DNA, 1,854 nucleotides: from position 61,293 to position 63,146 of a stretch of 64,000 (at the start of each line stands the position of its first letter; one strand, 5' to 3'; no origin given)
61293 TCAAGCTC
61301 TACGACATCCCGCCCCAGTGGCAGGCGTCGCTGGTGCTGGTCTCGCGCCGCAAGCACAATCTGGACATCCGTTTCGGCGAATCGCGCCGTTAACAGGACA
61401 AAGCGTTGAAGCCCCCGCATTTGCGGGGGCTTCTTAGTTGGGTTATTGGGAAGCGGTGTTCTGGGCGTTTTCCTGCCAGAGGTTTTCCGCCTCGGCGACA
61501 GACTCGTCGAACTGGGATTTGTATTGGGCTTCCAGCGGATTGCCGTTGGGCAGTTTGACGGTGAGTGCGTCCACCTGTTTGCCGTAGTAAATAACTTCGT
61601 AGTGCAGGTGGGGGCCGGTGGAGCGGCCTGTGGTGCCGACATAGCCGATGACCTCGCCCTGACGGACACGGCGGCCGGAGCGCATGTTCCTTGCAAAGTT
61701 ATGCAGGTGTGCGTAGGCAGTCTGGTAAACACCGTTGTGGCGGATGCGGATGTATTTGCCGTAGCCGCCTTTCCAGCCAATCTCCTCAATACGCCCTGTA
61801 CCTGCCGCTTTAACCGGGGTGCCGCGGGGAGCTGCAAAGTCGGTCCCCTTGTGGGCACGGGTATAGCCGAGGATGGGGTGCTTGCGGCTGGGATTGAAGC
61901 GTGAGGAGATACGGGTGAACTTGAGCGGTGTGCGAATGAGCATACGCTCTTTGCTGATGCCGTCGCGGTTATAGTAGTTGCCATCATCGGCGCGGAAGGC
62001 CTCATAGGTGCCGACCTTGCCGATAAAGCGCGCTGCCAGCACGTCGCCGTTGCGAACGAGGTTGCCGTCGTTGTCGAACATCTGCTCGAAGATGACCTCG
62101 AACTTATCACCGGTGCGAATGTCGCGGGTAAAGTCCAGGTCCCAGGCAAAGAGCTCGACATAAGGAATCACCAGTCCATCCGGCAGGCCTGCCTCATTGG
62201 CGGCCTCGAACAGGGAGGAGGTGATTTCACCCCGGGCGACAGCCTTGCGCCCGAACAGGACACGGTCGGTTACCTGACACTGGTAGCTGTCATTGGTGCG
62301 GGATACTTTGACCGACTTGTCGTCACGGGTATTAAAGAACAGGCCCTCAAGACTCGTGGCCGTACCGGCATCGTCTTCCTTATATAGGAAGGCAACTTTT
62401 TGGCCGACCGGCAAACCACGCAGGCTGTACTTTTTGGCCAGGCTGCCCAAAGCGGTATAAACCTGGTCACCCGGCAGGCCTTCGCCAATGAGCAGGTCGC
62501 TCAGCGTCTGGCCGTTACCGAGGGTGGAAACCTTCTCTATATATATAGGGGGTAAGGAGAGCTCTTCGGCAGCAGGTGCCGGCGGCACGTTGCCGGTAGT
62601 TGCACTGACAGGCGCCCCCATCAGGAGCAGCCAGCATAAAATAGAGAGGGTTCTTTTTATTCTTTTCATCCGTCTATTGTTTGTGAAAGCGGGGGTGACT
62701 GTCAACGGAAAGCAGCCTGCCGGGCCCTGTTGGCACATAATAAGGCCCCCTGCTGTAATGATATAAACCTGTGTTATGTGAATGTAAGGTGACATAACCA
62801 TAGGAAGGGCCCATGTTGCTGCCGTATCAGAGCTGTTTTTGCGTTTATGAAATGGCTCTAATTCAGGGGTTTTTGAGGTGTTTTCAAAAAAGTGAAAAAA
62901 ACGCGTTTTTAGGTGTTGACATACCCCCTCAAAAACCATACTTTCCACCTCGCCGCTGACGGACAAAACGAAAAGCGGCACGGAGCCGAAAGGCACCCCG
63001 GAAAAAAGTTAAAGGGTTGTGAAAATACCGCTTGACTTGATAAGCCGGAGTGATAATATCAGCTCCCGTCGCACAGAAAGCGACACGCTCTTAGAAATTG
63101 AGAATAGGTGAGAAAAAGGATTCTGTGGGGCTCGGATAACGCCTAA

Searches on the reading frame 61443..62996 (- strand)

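Call 52: search_protein_families(library=pfam, max_evalue=0.00001, proteins=[window:61443-62996:-])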
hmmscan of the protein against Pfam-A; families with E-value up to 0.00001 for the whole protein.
window:61443-62996:- (517 aa): 2 families
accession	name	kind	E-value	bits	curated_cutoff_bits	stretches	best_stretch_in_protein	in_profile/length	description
PF01551.29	Peptidase_M23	-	1.1e-32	112.5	28.7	1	381-476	2-95/96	Peptidase family M23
PF19425.4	Csd3_N2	-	1.7e-16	60.7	27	1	252-369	7-122/122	Csd3 second domain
